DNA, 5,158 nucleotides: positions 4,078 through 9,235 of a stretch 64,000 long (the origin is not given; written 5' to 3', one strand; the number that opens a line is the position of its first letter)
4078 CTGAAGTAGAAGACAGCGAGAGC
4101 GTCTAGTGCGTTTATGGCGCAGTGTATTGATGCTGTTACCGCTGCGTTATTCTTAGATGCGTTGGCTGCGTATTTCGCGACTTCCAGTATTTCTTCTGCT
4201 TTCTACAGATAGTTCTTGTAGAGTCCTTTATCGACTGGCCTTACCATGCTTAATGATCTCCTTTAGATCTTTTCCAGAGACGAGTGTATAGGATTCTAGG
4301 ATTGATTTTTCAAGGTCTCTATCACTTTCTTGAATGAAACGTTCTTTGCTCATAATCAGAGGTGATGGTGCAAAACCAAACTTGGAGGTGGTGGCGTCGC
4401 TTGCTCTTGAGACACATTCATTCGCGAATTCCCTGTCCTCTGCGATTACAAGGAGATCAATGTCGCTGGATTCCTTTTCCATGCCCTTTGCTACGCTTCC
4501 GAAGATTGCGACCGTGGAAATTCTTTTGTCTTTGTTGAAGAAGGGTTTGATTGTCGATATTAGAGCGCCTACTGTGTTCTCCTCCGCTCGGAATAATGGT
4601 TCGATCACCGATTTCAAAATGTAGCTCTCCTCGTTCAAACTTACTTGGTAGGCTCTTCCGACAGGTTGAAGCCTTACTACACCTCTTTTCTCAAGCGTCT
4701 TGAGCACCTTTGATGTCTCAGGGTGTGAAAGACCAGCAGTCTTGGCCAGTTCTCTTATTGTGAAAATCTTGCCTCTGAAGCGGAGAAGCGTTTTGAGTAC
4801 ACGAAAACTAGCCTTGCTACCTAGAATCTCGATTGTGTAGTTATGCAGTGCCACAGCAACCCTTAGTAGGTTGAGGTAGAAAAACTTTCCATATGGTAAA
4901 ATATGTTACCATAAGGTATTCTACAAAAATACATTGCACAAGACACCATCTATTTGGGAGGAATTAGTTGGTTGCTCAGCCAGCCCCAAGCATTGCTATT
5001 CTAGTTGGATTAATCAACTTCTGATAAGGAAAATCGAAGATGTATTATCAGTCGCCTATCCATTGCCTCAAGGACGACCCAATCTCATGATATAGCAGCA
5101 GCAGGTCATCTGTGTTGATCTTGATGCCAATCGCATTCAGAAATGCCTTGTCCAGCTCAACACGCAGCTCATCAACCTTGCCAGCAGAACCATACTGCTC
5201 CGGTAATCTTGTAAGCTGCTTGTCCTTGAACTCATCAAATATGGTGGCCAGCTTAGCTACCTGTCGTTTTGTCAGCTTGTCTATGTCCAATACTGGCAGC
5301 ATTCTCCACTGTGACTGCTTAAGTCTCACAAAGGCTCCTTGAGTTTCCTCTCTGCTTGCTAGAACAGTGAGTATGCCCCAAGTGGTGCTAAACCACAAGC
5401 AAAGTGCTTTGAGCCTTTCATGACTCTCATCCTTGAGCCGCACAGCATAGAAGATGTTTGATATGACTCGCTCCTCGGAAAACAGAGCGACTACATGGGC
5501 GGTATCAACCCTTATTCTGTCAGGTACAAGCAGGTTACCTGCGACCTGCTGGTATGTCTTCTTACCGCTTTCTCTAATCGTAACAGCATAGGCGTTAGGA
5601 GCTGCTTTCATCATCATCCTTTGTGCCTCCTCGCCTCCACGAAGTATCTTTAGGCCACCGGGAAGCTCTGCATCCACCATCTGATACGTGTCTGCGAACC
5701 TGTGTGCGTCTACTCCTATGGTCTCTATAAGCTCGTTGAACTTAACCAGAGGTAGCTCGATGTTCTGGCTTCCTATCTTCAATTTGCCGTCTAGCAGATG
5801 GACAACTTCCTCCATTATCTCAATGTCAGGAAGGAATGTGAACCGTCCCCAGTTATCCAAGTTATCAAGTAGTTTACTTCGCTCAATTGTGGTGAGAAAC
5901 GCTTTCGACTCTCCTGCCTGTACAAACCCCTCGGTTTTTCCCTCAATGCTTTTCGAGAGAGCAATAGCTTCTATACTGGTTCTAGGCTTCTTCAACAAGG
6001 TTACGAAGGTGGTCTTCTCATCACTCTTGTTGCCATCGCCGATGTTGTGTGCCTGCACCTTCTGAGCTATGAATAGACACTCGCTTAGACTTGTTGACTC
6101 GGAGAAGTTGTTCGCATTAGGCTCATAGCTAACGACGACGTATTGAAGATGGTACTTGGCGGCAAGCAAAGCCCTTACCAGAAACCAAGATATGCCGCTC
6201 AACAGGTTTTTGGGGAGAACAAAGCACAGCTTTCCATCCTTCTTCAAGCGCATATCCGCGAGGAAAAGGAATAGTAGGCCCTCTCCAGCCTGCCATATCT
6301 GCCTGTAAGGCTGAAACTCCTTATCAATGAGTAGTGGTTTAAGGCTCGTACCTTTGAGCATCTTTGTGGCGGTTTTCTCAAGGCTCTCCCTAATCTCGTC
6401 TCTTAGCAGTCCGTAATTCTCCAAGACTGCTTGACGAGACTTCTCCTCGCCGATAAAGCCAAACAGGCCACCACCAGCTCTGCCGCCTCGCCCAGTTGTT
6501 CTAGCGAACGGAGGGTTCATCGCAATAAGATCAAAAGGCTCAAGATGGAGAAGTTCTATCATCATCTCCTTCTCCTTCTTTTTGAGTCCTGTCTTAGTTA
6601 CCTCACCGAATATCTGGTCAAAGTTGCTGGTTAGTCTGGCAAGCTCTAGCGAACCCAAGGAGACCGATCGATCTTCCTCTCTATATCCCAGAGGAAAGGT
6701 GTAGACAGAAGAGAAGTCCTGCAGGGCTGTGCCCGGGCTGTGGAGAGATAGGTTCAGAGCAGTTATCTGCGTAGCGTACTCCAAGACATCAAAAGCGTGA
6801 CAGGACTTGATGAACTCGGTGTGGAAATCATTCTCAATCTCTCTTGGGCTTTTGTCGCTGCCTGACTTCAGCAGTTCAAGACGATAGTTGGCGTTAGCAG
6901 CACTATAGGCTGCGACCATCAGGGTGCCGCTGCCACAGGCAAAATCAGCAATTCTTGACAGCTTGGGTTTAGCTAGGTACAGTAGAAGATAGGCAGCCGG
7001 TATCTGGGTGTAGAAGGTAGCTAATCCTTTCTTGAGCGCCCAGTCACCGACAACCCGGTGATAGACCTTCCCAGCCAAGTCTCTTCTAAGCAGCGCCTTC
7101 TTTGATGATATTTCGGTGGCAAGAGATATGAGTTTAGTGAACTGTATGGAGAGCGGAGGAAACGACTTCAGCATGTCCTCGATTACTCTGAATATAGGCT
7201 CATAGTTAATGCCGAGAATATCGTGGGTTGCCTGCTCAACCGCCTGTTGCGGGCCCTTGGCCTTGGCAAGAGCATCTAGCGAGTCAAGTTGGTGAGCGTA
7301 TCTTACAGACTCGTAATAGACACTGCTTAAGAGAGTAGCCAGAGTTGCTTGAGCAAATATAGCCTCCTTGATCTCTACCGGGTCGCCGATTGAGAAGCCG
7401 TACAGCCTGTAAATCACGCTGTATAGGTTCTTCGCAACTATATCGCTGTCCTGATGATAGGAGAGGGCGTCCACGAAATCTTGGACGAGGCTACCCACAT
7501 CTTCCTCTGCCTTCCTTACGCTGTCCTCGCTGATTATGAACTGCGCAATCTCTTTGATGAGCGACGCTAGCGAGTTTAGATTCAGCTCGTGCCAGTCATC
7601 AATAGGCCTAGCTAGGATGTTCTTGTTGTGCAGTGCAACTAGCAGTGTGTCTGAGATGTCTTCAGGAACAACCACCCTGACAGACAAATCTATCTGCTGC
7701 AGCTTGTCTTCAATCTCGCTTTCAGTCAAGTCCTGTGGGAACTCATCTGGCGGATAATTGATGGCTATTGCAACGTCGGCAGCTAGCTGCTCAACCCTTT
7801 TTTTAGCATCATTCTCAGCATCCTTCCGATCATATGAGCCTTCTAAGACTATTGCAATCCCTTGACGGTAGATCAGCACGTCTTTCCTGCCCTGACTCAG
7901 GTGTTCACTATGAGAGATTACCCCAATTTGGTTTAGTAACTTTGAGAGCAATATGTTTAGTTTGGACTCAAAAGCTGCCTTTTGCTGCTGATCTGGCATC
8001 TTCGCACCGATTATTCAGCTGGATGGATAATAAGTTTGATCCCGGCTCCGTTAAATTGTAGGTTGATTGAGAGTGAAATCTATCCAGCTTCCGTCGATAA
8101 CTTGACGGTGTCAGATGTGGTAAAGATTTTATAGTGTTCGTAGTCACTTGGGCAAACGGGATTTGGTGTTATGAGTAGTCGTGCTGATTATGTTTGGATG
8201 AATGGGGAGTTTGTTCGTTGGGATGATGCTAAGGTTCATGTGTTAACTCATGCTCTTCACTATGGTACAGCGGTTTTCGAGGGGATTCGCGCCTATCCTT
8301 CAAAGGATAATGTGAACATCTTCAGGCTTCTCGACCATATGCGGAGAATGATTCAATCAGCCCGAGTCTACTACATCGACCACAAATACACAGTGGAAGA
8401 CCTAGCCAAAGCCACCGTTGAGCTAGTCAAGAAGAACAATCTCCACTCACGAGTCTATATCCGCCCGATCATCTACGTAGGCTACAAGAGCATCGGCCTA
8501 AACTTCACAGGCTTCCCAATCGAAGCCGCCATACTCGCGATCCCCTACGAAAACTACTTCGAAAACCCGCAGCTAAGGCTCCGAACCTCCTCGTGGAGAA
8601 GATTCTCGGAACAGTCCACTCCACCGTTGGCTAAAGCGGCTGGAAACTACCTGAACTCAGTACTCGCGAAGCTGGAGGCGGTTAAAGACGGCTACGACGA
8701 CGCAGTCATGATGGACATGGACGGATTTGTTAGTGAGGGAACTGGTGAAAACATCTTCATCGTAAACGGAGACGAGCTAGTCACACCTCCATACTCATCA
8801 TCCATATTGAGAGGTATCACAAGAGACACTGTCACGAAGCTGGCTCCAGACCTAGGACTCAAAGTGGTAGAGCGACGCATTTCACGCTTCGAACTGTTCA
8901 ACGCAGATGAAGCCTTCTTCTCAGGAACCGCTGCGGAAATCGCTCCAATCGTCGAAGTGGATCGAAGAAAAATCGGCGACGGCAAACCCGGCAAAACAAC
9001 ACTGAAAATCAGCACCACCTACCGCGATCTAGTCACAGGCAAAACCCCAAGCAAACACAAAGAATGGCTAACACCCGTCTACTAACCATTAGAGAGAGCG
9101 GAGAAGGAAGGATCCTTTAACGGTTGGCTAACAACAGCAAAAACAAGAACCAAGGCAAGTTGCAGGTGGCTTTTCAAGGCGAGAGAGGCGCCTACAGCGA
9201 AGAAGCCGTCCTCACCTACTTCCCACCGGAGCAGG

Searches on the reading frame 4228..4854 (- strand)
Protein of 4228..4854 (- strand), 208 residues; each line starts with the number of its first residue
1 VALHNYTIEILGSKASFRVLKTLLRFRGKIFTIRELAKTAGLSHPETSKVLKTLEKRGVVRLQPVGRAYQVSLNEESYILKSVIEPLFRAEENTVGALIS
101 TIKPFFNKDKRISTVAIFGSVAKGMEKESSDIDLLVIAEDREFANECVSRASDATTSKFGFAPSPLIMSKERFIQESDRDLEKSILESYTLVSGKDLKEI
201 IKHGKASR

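Call 42: search_protein_families(library=pfam, proteins=[window:4228-4854:-], max_evalue=0.01)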
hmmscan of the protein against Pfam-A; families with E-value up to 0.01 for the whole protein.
window:4228-4854:- (208 aa): 14 families
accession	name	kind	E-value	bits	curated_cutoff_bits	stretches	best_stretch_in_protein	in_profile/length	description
PF18765.7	Polbeta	-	4.8e-11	43.1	26.9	1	101-156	2-57/93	Polymerase beta, Nucleotidyltransferase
PF12802.13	MarR_2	-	4.9e-08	33.5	27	1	16-65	7-55/61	MarR family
PF01909.29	NTP_transf_2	-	1.7e-07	32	21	1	100-143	2-45/93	Nucleotidyltransferase domain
PF22600.2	MTPAP-like_central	-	3e-05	24.6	27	1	94-144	25-71/139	Poly(A) RNA polymerase, mitochondrial-like, central palm domain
PF09339.16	HTH_IclR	-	3.7e-05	23.8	22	1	17-63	6-51/52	IclR helix-turn-helix domain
PF01978.25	TrmB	-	9.4e-05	22.6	25.6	1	17-65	11-57/68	Sugar-specific transcriptional regulator TrmB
PF01047.28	MarR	-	0.00012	22.3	24.6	1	15-61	4-48/59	MarR family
PF24034.1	DUF7343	-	0.0003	21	27.6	1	34-73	22-61/62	Domain of unknown function (DUF7343)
PF13545.12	HTH_Crp_2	-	0.00076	19.8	27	1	31-62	23-54/70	Crp-like helix-turn-helix domain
PF13412.12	HTH_24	-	0.0017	18.4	21.9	1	32-61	19-48/48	Winged helix-turn-helix DNA-binding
PF13338.12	AbiEi_4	-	0.0024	18.4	25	1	19-60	2-38/49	Transcriptional regulator, AbiEi antitoxin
PF02082.26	Rrf2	-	0.003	18.2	30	1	16-62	8-55/132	Iron-dependent Transcriptional regulator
PF01726.22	LexA_DNA_bind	-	0.007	16.6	23.7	0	17-64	12-60/65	LexA DNA binding domain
PF21984.2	DnaD_N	-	0.0085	16.7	27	0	17-91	19-94/101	DnaD N-terminal domain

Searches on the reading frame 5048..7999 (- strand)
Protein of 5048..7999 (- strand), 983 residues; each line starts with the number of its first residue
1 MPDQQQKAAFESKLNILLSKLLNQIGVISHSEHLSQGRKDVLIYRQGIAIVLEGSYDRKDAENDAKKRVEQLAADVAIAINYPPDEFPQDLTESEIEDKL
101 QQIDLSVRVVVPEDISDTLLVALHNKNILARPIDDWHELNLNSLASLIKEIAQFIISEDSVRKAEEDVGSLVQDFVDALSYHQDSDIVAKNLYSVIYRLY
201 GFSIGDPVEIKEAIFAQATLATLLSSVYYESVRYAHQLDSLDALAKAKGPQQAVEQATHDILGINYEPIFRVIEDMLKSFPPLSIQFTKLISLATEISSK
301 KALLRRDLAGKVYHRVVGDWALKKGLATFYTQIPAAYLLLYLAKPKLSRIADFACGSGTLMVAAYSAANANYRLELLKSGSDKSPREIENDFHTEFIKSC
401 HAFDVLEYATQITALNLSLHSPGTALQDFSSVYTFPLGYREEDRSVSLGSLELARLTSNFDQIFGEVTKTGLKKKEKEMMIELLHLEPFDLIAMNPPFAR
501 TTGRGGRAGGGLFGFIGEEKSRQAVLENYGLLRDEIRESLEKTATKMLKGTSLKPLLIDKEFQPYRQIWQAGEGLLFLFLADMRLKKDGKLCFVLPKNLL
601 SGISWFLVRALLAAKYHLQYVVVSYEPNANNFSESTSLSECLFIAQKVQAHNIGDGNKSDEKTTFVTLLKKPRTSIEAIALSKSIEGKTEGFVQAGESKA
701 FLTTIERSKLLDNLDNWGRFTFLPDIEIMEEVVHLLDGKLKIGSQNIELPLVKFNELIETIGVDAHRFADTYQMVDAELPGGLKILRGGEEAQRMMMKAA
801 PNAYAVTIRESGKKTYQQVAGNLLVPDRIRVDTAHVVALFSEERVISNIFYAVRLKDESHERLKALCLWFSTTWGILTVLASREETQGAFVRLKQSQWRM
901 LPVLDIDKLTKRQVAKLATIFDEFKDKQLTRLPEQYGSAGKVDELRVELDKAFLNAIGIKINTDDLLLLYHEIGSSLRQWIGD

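Call 6: search_protein_families(library=pfam, proteins=[window:5048-7999:-], max_evalue=0.01)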
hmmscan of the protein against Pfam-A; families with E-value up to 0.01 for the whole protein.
window:5048-7999:- (983 aa): 3 families
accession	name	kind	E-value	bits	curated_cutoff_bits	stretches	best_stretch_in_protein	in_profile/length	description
PF02384.22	N6_Mtase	-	1.7e-06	28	20.4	1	306-378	3-72/311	N-6 DNA Methylase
PF07669.17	Eco57I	-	0.0022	18.5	25.3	0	402-502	5-88/171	Eco57I restriction-modification methylase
PF05175.20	MTS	-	0.0073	16.4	23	0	336-367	21-52/170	Methyltransferase small domain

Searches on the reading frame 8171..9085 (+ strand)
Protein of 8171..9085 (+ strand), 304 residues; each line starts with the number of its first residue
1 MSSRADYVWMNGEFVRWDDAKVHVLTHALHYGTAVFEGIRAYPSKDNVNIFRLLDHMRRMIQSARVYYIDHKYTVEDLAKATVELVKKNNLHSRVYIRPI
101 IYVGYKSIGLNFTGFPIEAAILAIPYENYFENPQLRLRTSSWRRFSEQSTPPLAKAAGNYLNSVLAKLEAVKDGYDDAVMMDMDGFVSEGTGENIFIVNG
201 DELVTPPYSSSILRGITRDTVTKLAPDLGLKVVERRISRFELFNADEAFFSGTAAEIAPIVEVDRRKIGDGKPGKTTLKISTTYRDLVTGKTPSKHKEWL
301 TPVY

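Call 42: search_protein_families(library=pfam, proteins=[window:8171-9085:+], max_evalue=0.01)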
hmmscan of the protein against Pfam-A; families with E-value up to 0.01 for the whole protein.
window:8171-9085:+ (304 aa): 1 family
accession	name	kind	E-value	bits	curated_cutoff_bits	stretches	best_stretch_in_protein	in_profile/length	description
PF01063.24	Aminotran_4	-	5.6e-53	180.5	28.5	1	35-263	2-223/223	Amino-transferase class IV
